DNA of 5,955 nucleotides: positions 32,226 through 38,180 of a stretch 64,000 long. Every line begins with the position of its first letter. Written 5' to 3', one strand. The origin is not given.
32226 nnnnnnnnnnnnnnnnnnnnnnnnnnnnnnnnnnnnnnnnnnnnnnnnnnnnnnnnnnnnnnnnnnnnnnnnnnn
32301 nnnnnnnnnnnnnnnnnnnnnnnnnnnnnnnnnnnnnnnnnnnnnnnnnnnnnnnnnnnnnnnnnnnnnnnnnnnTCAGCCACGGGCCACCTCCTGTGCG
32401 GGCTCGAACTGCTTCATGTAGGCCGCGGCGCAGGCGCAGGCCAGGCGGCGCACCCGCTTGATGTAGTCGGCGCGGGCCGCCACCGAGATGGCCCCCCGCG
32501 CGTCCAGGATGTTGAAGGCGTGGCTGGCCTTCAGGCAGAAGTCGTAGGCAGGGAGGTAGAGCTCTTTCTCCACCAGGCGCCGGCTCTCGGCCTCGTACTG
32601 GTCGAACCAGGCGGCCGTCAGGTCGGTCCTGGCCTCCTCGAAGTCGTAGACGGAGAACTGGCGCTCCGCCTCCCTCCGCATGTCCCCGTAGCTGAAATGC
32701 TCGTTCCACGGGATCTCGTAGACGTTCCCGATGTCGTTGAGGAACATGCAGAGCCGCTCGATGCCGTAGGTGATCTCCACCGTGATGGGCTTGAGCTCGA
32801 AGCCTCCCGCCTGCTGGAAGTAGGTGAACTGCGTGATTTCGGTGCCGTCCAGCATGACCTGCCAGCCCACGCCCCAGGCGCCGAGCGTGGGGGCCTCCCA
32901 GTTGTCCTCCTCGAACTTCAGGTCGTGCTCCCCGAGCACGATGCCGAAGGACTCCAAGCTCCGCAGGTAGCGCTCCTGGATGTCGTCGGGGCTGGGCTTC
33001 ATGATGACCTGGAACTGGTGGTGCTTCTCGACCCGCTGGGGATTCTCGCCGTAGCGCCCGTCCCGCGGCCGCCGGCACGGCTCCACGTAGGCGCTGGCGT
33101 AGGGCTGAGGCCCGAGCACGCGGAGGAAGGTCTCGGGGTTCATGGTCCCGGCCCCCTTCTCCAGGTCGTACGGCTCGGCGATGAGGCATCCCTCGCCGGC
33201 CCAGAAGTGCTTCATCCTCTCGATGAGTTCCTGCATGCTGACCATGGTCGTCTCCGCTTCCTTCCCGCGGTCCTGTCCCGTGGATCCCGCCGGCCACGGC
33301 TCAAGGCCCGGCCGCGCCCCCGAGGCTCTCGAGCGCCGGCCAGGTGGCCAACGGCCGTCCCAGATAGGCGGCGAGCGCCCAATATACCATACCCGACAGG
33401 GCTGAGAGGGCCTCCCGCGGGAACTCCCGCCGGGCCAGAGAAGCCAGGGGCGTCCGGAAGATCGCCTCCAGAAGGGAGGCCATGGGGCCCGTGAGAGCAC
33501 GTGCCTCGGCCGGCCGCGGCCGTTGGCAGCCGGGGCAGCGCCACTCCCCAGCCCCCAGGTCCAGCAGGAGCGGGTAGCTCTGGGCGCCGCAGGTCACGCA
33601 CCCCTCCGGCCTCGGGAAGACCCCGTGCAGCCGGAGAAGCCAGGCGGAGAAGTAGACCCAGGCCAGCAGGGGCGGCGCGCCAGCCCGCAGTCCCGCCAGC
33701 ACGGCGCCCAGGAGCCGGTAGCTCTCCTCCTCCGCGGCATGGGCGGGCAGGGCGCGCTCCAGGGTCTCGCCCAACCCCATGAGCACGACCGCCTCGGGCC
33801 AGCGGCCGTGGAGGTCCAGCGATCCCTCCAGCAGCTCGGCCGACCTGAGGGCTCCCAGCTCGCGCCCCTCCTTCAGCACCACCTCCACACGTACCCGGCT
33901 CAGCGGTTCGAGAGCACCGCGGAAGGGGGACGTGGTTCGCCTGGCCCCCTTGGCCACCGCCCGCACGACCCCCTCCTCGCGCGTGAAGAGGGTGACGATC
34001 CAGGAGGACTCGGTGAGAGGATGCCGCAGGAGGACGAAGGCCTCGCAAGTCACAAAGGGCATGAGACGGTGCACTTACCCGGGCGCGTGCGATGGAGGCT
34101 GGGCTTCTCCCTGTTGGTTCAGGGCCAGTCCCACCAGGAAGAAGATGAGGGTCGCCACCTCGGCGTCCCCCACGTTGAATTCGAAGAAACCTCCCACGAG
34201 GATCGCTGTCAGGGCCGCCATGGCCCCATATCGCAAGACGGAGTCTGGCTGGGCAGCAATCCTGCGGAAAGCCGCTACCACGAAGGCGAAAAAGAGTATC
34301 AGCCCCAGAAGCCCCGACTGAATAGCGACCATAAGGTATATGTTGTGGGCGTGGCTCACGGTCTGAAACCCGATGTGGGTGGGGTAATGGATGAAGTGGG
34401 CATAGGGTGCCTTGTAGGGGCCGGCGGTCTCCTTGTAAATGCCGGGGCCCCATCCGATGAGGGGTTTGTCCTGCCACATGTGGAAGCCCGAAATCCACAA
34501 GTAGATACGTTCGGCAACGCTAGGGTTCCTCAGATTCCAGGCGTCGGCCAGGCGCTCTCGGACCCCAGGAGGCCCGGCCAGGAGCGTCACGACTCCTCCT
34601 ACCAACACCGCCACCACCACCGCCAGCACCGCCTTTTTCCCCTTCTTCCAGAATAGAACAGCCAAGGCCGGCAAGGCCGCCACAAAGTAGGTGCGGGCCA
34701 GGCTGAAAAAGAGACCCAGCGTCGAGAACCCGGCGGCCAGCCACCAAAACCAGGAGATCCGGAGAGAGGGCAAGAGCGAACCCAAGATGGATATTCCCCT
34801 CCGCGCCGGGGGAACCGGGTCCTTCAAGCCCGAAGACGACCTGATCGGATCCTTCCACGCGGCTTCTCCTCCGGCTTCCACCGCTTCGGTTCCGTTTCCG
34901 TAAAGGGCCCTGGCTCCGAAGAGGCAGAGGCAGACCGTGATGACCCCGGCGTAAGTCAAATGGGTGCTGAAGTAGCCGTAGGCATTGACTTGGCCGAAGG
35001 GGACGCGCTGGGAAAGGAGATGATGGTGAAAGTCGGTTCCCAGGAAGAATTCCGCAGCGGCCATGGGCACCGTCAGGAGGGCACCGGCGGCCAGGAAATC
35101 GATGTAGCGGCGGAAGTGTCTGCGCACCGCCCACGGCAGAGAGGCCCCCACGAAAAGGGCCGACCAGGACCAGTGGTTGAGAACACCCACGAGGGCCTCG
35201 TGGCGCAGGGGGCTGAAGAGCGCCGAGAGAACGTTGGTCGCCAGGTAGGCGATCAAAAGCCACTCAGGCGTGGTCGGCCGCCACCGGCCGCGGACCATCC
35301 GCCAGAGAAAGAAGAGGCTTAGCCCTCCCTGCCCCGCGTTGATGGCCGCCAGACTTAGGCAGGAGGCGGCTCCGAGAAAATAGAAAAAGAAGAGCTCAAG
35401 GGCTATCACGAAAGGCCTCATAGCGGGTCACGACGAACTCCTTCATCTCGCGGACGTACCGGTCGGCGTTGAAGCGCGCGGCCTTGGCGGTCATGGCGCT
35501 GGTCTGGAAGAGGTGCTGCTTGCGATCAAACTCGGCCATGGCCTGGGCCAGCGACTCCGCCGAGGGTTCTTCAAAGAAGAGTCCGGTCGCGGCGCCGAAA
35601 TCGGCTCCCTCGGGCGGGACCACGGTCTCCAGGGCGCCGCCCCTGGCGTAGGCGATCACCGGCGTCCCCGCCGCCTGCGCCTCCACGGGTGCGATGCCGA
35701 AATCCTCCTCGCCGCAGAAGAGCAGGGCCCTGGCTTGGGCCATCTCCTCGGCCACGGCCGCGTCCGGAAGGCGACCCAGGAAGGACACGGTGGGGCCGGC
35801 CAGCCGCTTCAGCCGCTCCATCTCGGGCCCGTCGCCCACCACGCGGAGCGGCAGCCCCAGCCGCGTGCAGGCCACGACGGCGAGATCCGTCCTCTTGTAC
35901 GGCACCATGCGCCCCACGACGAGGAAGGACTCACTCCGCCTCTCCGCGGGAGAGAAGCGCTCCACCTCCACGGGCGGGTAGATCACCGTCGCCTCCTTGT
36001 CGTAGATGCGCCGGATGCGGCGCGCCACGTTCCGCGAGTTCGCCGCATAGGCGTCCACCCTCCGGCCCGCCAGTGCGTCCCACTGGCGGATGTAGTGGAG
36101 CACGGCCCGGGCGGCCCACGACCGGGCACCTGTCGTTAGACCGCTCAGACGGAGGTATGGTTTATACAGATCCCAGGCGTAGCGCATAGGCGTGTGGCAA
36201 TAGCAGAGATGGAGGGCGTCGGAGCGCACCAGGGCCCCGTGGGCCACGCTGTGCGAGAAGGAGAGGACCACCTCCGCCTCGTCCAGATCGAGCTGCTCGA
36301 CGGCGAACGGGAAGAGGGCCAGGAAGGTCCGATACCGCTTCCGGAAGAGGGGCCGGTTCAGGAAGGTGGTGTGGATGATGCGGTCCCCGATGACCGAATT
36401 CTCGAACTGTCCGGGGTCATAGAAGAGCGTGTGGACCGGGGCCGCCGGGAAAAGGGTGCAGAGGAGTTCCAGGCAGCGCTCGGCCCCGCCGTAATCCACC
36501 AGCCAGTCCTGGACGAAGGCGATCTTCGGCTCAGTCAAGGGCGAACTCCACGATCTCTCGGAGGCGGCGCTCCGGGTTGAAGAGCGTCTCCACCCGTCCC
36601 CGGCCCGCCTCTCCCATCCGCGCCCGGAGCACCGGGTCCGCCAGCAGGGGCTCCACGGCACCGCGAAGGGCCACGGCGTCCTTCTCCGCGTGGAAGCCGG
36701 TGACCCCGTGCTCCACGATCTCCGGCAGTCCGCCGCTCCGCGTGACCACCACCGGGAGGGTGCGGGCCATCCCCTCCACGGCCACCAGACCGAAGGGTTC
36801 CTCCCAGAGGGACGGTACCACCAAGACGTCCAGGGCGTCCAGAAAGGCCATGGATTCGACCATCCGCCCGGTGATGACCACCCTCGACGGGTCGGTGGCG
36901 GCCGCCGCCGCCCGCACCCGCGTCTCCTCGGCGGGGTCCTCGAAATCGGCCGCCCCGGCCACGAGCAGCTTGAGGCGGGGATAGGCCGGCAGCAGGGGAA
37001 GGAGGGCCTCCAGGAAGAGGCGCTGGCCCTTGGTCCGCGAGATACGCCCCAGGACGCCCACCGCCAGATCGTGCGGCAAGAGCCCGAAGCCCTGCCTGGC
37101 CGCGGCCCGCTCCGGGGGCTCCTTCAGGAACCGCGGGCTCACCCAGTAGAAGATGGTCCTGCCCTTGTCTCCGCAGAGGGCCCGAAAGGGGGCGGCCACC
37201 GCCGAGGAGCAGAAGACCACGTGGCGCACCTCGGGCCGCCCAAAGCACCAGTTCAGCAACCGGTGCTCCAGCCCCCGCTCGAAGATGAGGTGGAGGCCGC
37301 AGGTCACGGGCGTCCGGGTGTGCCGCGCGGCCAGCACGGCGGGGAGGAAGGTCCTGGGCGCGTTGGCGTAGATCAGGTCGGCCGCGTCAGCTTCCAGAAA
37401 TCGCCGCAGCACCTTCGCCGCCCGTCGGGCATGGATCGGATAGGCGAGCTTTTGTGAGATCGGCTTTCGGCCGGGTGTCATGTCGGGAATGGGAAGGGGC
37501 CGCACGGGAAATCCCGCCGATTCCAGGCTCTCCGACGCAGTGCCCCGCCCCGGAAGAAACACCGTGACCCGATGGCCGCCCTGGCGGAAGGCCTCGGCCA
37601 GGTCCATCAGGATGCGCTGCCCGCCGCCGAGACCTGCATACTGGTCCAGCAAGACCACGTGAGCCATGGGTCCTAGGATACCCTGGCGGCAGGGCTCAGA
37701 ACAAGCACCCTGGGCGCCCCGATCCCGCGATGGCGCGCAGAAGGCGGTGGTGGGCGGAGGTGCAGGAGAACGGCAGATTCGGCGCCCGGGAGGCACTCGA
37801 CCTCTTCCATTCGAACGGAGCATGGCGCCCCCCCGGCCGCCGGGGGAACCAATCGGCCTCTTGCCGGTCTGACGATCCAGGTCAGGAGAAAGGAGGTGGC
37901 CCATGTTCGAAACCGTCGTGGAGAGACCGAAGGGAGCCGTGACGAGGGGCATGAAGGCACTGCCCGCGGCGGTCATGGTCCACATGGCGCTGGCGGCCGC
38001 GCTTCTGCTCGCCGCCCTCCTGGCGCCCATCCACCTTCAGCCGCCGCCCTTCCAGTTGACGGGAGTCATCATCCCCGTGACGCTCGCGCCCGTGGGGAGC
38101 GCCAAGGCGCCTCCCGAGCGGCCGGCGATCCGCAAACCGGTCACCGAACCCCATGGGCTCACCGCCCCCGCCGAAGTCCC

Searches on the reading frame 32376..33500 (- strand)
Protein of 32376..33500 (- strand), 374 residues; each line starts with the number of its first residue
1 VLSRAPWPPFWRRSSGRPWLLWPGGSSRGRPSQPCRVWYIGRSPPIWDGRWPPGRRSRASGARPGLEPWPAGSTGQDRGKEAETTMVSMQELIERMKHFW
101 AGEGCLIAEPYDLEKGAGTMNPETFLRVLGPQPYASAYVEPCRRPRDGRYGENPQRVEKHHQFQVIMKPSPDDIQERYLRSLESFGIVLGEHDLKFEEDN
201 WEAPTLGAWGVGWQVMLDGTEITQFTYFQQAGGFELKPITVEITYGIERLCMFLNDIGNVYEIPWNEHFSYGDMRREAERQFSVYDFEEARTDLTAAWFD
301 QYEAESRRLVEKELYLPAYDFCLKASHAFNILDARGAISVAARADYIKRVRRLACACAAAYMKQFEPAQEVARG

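Call 40: find_encoding_contigs(protein=window:32376-33497:-, flank=10000, max_places=1)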
Protein window:32376-33497:- (373 aa): no gene with exactly this product is on record in the collection.

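Call 57: search_protein_families(library=pfam, proteins=[window:32376-33500:-], max_evalue=0.0001)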
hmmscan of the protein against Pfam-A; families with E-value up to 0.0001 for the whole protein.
window:32376-33500:- (374 aa): 1 family
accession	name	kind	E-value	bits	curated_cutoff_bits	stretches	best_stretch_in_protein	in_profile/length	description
PF02091.20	tRNA-synt_2e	-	1.5e-130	434.9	27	1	89-364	1-276/278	Glycyl-tRNA synthetase alpha subunit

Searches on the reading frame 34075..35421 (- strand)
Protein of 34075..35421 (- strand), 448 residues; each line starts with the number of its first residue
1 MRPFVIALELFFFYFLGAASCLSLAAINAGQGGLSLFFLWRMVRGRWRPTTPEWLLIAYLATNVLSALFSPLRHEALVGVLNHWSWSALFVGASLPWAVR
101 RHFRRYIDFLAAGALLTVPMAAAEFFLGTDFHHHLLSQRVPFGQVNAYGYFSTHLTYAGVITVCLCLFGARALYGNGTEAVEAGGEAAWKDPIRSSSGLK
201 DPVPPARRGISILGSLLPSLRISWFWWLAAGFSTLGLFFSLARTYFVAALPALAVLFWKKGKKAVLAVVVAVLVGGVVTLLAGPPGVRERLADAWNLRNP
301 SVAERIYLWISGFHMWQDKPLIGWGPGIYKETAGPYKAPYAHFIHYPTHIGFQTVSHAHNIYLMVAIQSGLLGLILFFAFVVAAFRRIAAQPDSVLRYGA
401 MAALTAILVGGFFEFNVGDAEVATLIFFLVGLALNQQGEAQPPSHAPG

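Call 57: search_protein_families(library=pfam, proteins=[window:34075-35421:-], max_evalue=0.0001)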
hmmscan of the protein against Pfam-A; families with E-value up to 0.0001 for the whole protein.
window:34075-35421:- (448 aa): 1 family
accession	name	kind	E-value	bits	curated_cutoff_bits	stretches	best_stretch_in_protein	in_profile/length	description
PF04932.20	Wzy_C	-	7.5e-21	74.9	31.7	1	229-378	2-149/149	O-Antigen ligase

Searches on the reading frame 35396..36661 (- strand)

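Call 57: search_protein_families(library=pfam, proteins=[window:35396-36661:-], max_evalue=0.0001)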
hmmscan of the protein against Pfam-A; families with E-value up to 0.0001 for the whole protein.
window:35396-36661:- (421 aa): 4 families
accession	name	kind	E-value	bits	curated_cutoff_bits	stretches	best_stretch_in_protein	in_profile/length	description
PF00534.26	Glycos_transf_1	-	1e-21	77.7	26.4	1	241-382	13-159/172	Glycosyl transferases group 1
PF13692.12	Glyco_trans_1_4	-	1e-16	61.9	27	1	246-377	4-138/142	Glycosyl transferases group 1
PF13439.12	Glyco_transf_4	-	2.4e-09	37.9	28.5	1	57-235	1-170/170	Glycosyltransferase Family 4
PF20706.3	GT4-conflict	-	4.3e-05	23.1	26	0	225-347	175-320/385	Family 4 Glycosyltransferase in conflict systems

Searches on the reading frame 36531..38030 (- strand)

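Call 57: search_protein_families(library=pfam, proteins=[window:36531-38030:-], max_evalue=0.0001)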
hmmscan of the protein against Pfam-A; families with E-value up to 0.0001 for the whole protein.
window:36531-38030:- (499 aa): 5 families
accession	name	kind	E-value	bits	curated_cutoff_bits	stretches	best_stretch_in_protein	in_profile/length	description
PF00534.26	Glycos_transf_1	-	6.7e-28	97.8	26.4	1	323-478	17-171/172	Glycosyl transferases group 1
PF13692.12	Glyco_trans_1_4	-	7.4e-26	91.5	27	1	324-465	4-142/142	Glycosyl transferases group 1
PF13439.12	Glyco_transf_4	-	1.3e-16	61.5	28.5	1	135-287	2-153/170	Glycosyltransferase Family 4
PF13579.12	Glyco_trans_4_4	-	2.8e-16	60.7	29.7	1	135-291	1-151/158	Glycosyl transferase 4-like domain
PF20706.3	GT4-conflict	-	6.9e-11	42.2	26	1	320-458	196-339/385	Family 4 Glycosyltransferase in conflict systems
